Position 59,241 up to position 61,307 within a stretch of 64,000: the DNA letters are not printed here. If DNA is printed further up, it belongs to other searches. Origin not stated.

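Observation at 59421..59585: The secretion ATPase N-terminus matches the MshEN c-di-GMP-binding motif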

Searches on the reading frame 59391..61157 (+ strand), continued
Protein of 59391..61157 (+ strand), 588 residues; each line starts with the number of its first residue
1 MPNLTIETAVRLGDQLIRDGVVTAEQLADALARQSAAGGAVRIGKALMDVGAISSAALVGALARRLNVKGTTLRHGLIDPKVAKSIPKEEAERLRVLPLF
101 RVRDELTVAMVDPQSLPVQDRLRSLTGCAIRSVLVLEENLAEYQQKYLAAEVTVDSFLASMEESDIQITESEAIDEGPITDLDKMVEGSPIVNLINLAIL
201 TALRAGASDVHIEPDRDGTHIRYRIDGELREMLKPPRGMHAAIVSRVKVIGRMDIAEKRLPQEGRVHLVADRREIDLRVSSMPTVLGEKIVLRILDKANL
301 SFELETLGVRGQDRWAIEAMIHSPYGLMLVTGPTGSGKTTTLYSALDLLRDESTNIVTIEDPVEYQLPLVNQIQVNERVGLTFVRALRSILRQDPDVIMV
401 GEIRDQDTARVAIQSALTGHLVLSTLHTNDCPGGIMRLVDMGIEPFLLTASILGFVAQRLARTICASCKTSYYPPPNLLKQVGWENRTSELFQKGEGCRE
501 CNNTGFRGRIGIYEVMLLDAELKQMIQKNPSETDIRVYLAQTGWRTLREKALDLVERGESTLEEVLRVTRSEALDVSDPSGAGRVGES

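Call 40: find_related_loci(query=window:59391-61157:+, collection=genome_contigs, flank=10000)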
Query window:59391-61157:+ (588 aa) in genome_contigs; peptide patterns used: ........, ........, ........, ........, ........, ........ (x = any residue, [..] = any of these).
600 stretches matched a pattern (row limit reached: there are more); 600 encode a relative of the query (tblastn E <= 1e-3); the best 80 are kept; 80 distinct loci.
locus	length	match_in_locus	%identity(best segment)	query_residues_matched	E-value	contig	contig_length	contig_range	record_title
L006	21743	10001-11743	82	1-583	0e+0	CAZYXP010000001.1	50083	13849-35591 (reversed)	MAG TPA_asm: uncultured Phycisphaeraceae bacterium isolate binchicken_co275_130 genome assembly, contig: NODE_613_length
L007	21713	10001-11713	75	10-582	0e+0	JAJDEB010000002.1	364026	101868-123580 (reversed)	MAG: Phycisphaerae bacterium isolate OFTM112 OFTM112_1, whole genome shotgun sequence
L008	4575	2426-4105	60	11-572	0e+0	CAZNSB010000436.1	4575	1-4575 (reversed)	MAG TPA_asm: uncultured Planctomycetaceae bacterium isolate SRP068000_co1_132 genome assembly, contig: NODE_46500_length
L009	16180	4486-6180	59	4-569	0e+0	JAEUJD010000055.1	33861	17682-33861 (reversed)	MAG: Phycisphaerales bacterium isolate new MAG-60 k141_3244161, whole genome shotgun sequence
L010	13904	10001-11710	59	10-582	0e+0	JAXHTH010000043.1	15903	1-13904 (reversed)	MAG: Planctomycetota bacterium isolate MAG19_tar_biofilm MAG19_43, whole genome shotgun sequence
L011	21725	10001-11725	58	11-588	0e+0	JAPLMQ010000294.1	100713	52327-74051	MAG: Planctomycetota bacterium isolate LacPavin_0920_WC57_MAG_68_11 LacPavin_0920_WC57_scaffold_7881, whole genome shotg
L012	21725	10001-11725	58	11-587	0e+0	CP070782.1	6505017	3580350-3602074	MAG: Phycisphaerales bacterium isolate bin164 chromosome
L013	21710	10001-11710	58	11-580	0e+0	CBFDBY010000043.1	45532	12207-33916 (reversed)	MAG TPA_asm: uncultured Phycisphaerae bacterium isolate SRR6194934_binner12_Refined_67 genome assembly, contig: ERZ78139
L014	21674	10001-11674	58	11-570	0e+0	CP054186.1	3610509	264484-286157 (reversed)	MAG: Phycisphaeraceae bacterium isolate H1_PLA1 chromosome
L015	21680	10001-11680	57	11-572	0e+0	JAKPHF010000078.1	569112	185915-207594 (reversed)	MAG: Planctomycetota bacterium isolate USOA134_maxbin.073 k141_350415, whole genome shotgun sequence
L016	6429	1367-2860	52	77-573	9e-171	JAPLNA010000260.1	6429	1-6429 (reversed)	MAG: Planctomycetota bacterium isolate LacPavin_0419_WC90_MAG_66_8 LacPavin_0419_WC90_scaffold_686013, whole genome shot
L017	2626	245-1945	46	2-572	1e-176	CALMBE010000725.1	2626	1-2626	MAG TPA_asm: uncultured Planctomycetaceae bacterium isolate SRR5739202_bin.32_CONCOCT_v1.1_MAG genome assembly, contig:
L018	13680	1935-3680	46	7-572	6e-165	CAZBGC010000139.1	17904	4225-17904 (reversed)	MAG TPA_asm: uncultured Pirellulaceae bacterium isolate SRP268394_co1_12 genome assembly, contig: NODE_5276_length_17904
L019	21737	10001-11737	46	2-568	1e-163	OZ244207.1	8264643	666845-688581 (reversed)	MAG: Rubripirellula sp. isolate 81bcb08a-077e-453e-87ee-80c46bb080ef genome assembly, chromosome: 1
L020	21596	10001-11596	45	34-569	2e-152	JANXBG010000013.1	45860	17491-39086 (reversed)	MAG: candidate division WOR-3 bacterium isolate SKYB26 NODE_13_length_45860_cov_4.995784, whole genome shotgun sequence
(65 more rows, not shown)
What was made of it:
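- Tried and rejected: A search of species-representative genomes found nothing closer than 82% identity (call 40).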

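Call 42: find_encoding_contigs(protein=P0005, flank=10000, max_places=2)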
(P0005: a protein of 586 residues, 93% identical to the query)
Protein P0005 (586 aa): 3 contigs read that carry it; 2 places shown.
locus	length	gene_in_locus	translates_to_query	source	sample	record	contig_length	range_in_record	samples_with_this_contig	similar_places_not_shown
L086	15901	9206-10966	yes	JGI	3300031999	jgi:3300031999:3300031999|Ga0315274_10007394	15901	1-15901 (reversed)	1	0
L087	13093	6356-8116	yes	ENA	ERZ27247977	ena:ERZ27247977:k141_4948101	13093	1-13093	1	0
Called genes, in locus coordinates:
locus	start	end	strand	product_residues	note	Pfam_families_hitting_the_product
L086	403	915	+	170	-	-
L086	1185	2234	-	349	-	PF13310:Virulence_RhuM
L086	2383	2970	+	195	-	-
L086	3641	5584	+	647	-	PF08448:PAS_4 (weak), PF13188:PAS_8 (weak), PF00512:HisKA, PF02518:HATPase_c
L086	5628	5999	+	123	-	PF00072:Response_reg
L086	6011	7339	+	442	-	PF08668:HDOD (weak), PF13487:HD_5, PF01966:HD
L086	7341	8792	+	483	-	PF00990:GGDEF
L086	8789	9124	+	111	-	PF01740:STAS, PF13466:STAS_2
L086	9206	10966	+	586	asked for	PF05157:MshEN, PF00437:T2SSE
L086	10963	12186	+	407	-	PF28597:T2SSF_N, PF00482:T2SSF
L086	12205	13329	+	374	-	PF11104:PilM_2, PF14450:FtsA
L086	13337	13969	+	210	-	PF05137:PilN (weak)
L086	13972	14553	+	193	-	-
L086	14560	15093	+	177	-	-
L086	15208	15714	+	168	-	PF07963:N_methyl (weak)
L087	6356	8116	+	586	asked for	PF05157:MshEN, PF00437:T2SSE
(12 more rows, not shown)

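Call 43: find_encoding_contigs(protein=P0008, flank=10000, max_places=2)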
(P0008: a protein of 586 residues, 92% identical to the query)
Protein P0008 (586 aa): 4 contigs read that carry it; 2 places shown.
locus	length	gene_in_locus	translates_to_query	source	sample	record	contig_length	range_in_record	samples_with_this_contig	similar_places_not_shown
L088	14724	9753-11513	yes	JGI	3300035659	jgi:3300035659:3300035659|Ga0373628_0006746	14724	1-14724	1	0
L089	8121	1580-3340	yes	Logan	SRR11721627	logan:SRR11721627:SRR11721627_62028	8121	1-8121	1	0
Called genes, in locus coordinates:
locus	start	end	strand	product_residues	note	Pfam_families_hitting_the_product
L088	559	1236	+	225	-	-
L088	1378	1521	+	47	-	PF12728:HTH_17 (weak), PF00376:MerR (weak)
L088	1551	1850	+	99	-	PF14076:DUF4258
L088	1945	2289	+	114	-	PF13560:HTH_31, PF01381:HTH_3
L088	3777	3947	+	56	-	-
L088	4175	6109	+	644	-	PF08448:PAS_4 (weak), PF13188:PAS_8 (weak), PF00512:HisKA, PF02518:HATPase_c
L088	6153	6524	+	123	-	PF00072:Response_reg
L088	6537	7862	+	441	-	PF13487:HD_5, PF01966:HD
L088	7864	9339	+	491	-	PF00990:GGDEF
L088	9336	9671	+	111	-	PF01740:STAS, PF13466:STAS_2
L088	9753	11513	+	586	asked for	PF05157:MshEN, PF00437:T2SSE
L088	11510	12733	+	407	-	PF28597:T2SSF_N, PF00482:T2SSF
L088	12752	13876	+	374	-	PF11104:PilM_2, PF14450:FtsA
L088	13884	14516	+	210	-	PF05137:PilN (weak)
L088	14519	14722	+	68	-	?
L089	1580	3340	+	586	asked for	PF05157:MshEN, PF00437:T2SSE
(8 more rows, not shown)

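Call 44: find_encoding_contigs(protein=P0001, flank=10000, max_places=3)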
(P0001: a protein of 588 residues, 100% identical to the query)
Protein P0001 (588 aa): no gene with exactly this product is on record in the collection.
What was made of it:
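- Tried and rejected: An exact look-up of the window protein's encoding contig failed (call 44).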

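Call 56: search_protein_families(library=ncbifam, proteins=[window:59391-61157:+], max_evalue=0.00001)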
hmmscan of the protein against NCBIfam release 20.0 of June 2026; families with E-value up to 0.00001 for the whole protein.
window:59391-61157:+ (588 aa): 19 families
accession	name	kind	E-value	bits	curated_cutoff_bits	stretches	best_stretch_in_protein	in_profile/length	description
TIGR02538.1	type_IV_pilB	equivalog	1.5e-172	575.2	675.65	1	12-570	2-563/564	type IV-A pilus assembly ATPase PilB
TIGR02533.1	type_II_gspE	equivalog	4.9e-168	559.7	630.25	1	85-569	3-486/486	type II secretion system ATPase GspE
NF053534.1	T4PilAsmATPsTfpB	equivalog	9.4e-142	473.3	850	1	80-569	91-582/584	type IV pilus assembly ATPase TfpB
NF007755.0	PRK10436.1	equivalog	2.5e-124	415.5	617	1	104-570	27-460/465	type II secretion system protein GspE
NF041000.1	ATPase_ComGA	equivalog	3.1e-76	255.9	300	1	199-462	4-266/267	competence type IV pilus ATPase ComGA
TIGR01420.1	pilT_fam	subfamily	1.8e-50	172.1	319.1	1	200-441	7-242/343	PilT/PilU family type 4a pilus ATPase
TIGR02525.1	plasmid_TraJ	equivalog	4.8e-22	78.4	368.3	1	317-441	142-272/372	plasmid transfer ATPase TraJ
NF058587.1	archaellum_moto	equivalog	5.6e-18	65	550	1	328-440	278-395/527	archaellum flagellar ATPase motor FlaI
TIGR02524.1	dot_icm_DotB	equivalog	1.3e-16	60.7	463.3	1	321-440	130-258/358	Dot/Icm type IV secretion system ATPase DotB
TIGR02782.1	TrbB_P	equivalog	4e-14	52.6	304.55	1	328-439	139-253/303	P-type conjugative transfer ATPase TrbB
TIGR02788.1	VirB11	equivalog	1.6e-13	50.4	249.95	1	328-441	147-265/308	P-type DNA transfer ATPase VirB11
NF010469.0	PRK13894.1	subfamily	8.9e-13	48.3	508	1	327-439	151-265/320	conjugal transfer ATPase TrbB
NF008411.1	PRK11234.1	equivalog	2.2e-11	42.9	1170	1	10-137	482-606/723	cyclic di-3',5'-guanylate-activated glycosyltransferase NfrB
TIGR03819.1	heli_sec_ATPase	hypoth_equivalog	7.3e-11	41.8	373.15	1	286-434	138-293/340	TadA family conjugal transfer-associated ATPase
NF053729.1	c-di-GMP_motif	domain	2.4e-10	40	38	1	11-64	1-52/53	cyclic di-GMP-binding domain-containing protein, MshE-related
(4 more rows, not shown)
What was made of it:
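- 59391..61157 (+): PilB/GspE-family type IV pilus assembly ATPase gene, 588 aa. NCBIfam TIGR02538 PilB scores 575 bits, below its equivalog cut-off of 675.65 (call 56).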

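Call 57: search_protein_families(library=pfam, proteins=[L086:13337-13969:+, L086:13972-14553:+, L086:14560-15093:+, L086:15208-15714:+], max_evalue=0.01)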
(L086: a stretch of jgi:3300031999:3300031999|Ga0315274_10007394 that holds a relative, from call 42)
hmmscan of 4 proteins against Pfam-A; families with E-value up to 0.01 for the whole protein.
L086:13337-13969:+ (210 aa): 1 family
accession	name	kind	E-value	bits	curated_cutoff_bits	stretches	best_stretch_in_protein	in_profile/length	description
PF05137.18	PilN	-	9.7e-07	29.2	22.8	1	99-208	2-76/78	Fimbrial assembly protein (PilN)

L086:13972-14553:+ (193 aa): 2 families
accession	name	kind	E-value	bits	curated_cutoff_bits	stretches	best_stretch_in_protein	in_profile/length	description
PF04350.18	PilO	-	0.00075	20.1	22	1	42-145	8-108/145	Pilus assembly protein, PilO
PF07926.17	TPR_MLP1_2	-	0.0019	18.6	36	1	37-79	54-96/129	TPR/MLP1/MLP2-like protein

L086:14560-15093:+ (177 aa): 0 families

L086:15208-15714:+ (168 aa): 1 family
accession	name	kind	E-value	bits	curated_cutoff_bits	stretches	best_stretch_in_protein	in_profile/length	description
PF07963.17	N_methyl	-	4.1e-07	29.8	21.2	1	5-30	2-27/27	Prokaryotic N-terminal methylation motif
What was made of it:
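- On PilB/GspE (T2SSE) assembly ATPase: PilN, a weak PilO-like match (below the Pfam cut-off) and an N-methyl pilin follow in syntenic relatives (calls 42, 57).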

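Call 59: predict_structure(alignment_id=A4)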
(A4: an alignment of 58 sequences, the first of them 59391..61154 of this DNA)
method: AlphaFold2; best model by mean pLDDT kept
length: 588 residues; sequences in the alignment: 58
mean_pLDDT: 59.4   pTM: 0.31
mean pLDDT of the five models: 59.4, 58.7, 57.8, 54.3, 49.7
residues with pLDDT >= 90: 21; 70-90: 187; 50-70: 150; < 50: 230
segments of 3 or more residues with pLDDT < 50: 1-4, 151-188, 299-304, 306-309, 323-342, 347-376, 379-381, 426-440, 442-465, 469-500, 502-518, 563-588
pLDDT, mean of each block of 10 residues (from residue 1): 49 78 82 74 77 78 81 70 86 90 86 88 90 88 81 40 33 34 46 76 79 84 81 80 78 66 59 65 78 65 46 52 47 39 48 45 35 46 60 56 58 57 46 44 41 29 44 43 37 39 40 44 60 64 56 54 44 30 32
secondary structure, 60 per line:
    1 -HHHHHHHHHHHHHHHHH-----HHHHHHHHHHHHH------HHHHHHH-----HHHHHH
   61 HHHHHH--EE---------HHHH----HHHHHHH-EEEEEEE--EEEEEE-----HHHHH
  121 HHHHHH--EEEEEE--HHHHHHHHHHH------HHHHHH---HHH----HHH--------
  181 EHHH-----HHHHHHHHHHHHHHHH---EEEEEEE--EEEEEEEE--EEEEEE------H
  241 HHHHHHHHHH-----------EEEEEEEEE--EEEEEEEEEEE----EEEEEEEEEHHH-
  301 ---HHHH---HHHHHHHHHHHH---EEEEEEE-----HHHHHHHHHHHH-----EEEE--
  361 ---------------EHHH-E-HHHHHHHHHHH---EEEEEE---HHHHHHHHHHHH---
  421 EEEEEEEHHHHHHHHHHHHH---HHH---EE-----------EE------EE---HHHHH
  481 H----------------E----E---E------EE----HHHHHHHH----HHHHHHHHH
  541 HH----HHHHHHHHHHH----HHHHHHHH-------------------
elements in order: H2-18 H24-36 H43-49 H55-66 H80-83 H88-94 E96-102 E105-110 H116-126 E129-134 H137-147 H154-159 H190-205 E209-215 E218-225 E228-233 H240-250 E262-270 E273-283 E288-296 H304-307 H311-322 E326-332 H338-349 E355-358 H383-393 E397-402 H406-417 E421-427 H428-440 H476-481 H520-527 H532-542 H547-557 H562-569
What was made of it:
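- Tried and rejected: It was poor (pLDDT 59, pTM 0.31; call 59) and was not used for fold comparison.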

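Call 79: list_cluster_members(proteins=[P0001, P0002])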
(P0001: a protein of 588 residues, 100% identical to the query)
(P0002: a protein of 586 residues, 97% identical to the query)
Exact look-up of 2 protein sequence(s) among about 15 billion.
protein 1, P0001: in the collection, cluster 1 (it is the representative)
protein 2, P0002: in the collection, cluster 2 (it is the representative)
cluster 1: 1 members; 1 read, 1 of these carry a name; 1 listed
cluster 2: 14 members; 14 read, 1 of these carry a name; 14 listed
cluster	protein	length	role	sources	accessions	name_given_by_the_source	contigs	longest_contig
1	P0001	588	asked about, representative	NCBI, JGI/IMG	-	type IV pilus assembly protein PilB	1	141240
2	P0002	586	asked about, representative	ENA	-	-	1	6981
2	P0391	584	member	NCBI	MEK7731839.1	MAG: ATPase, T2SS/T4P/T4SS family, partial [Planctomycetota bacterium]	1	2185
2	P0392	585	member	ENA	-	-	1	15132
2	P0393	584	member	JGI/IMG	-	-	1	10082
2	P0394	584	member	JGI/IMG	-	-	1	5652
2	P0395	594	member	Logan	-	-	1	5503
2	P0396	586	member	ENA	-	-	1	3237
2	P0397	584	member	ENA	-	-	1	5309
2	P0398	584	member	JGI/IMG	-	-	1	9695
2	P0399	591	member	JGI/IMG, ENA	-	-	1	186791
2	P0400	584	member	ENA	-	-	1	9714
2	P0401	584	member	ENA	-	-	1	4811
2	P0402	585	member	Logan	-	-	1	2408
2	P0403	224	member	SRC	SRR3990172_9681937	-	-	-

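Call 81: find_encoding_contigs(protein=P0392, flank=10000, max_places=1)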
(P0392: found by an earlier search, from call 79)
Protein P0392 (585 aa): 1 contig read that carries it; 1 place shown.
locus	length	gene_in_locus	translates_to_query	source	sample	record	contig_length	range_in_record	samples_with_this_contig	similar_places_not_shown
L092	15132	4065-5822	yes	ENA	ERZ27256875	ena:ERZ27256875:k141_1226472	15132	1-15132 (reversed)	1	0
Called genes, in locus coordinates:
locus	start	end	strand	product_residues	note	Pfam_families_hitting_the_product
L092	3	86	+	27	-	?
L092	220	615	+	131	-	PF00072:Response_reg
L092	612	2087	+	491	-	PF13487:HD_5, PF01966:HD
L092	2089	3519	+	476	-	PF00990:GGDEF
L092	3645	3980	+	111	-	PF01740:STAS, PF13466:STAS_2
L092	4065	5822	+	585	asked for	PF05157:MshEN, PF00437:T2SSE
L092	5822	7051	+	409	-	PF28597:T2SSF_N, PF00482:T2SSF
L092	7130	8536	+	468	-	PF11104:PilM_2, PF14450:FtsA (weak)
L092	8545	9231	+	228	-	-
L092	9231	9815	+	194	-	-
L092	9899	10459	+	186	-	-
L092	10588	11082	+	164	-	PF07963:N_methyl (weak)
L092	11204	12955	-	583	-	PF16697:Yop-YscD_cpl, PF00498:FHA, PF01590:GAF, PF13185:GAF_2, PF13492:GAF_3, PF02518:HATPase_c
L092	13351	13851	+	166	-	PF00210:Ferritin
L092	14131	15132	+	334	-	?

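Call 82: find_encoding_contigs(protein=P0397, flank=6000, max_places=1)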
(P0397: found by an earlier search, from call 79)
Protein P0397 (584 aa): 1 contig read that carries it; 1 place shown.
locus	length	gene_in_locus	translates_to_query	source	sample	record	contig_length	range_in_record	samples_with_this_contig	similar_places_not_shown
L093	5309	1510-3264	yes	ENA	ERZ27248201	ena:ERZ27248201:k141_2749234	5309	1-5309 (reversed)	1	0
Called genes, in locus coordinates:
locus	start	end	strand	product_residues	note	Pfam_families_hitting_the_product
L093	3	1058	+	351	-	?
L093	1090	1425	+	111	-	PF01740:STAS, PF13466:STAS_2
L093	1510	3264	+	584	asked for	PF05157:MshEN, PF00437:T2SSE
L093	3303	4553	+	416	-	PF28597:T2SSF_N, PF00482:T2SSF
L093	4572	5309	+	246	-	?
